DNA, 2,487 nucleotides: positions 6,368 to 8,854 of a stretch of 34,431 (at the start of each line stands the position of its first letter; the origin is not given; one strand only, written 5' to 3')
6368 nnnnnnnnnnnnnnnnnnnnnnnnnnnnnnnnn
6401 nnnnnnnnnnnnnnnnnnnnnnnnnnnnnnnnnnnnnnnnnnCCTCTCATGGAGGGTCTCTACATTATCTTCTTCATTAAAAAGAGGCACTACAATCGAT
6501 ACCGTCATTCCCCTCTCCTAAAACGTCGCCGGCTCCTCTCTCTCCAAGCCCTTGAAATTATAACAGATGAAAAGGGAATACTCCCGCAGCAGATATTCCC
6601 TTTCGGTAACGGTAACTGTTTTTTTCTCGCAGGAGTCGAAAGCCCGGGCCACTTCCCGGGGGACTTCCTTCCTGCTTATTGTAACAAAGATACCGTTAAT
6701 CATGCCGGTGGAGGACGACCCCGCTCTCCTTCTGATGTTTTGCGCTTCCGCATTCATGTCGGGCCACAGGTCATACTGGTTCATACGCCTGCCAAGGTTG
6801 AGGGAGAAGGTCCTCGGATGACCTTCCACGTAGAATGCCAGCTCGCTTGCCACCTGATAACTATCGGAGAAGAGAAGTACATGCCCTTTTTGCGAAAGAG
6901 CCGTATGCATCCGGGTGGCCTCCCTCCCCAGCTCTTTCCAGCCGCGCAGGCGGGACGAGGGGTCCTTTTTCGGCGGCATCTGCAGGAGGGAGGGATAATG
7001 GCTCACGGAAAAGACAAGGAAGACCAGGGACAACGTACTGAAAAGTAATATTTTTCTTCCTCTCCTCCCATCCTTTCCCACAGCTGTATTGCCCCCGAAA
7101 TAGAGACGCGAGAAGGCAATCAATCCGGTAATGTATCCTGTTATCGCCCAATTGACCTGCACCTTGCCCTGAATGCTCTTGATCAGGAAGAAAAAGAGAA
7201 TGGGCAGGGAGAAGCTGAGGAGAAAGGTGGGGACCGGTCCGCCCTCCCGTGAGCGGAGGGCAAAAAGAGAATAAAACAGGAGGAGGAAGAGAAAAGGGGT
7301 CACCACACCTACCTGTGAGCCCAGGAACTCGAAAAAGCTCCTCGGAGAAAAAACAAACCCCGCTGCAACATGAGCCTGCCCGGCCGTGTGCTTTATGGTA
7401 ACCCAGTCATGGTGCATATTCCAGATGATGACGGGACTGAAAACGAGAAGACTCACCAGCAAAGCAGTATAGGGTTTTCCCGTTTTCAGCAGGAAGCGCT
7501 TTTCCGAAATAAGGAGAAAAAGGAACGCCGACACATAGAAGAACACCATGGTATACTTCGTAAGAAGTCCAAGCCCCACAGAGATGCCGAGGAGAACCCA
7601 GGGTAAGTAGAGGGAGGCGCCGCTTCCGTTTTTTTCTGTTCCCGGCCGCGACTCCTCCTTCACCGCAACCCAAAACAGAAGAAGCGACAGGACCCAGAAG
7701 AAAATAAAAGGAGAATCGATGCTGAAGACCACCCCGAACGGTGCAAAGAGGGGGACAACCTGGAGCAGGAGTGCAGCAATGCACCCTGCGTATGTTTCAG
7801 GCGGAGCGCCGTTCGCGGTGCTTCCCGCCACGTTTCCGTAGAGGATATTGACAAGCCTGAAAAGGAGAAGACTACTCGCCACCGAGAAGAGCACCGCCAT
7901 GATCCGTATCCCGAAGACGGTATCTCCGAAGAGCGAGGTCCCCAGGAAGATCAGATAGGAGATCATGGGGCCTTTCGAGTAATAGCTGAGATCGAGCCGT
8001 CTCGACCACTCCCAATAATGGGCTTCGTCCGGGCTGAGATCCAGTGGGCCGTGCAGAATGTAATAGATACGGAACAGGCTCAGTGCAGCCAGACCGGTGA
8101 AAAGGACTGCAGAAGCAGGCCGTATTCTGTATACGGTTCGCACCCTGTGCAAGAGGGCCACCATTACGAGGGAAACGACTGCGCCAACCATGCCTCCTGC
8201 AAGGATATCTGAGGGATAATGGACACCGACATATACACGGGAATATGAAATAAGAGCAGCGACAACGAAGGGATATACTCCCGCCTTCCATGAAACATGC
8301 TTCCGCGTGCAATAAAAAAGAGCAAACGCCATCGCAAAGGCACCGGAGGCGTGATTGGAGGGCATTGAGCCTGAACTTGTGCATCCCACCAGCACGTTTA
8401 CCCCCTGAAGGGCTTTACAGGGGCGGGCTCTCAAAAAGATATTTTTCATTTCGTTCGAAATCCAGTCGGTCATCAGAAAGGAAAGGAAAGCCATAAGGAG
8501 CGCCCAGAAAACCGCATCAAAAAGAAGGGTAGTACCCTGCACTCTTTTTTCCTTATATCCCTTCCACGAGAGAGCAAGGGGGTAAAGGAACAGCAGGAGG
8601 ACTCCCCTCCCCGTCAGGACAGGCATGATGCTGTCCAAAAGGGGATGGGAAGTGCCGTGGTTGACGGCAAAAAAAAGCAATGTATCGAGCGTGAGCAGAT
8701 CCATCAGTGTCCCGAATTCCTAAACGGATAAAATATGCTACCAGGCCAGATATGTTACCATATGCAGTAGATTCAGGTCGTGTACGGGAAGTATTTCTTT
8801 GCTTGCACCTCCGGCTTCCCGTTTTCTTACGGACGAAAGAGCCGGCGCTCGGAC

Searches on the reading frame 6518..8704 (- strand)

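Call 51: search_protein_families(library=pfam, proteins=[window:6518-8704:-], max_evalue=0.001)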
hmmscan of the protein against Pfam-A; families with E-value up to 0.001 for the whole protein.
window:6518-8704:- (728 aa): 3 families
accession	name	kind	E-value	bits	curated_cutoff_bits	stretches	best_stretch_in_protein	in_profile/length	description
PF13231.12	PMT_2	-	1.5e-26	93.9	26.1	1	244-428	2-160/160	Dolichyl-phosphate-mannose-protein mannosyltransferase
PF01569.27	PAP2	-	1.2e-18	67.5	27.2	1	69-186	2-126/130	PAP2 superfamily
PF14378.12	PAP2_3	-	1.8e-07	31.6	27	1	113-177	126-187/190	PAP2 superfamily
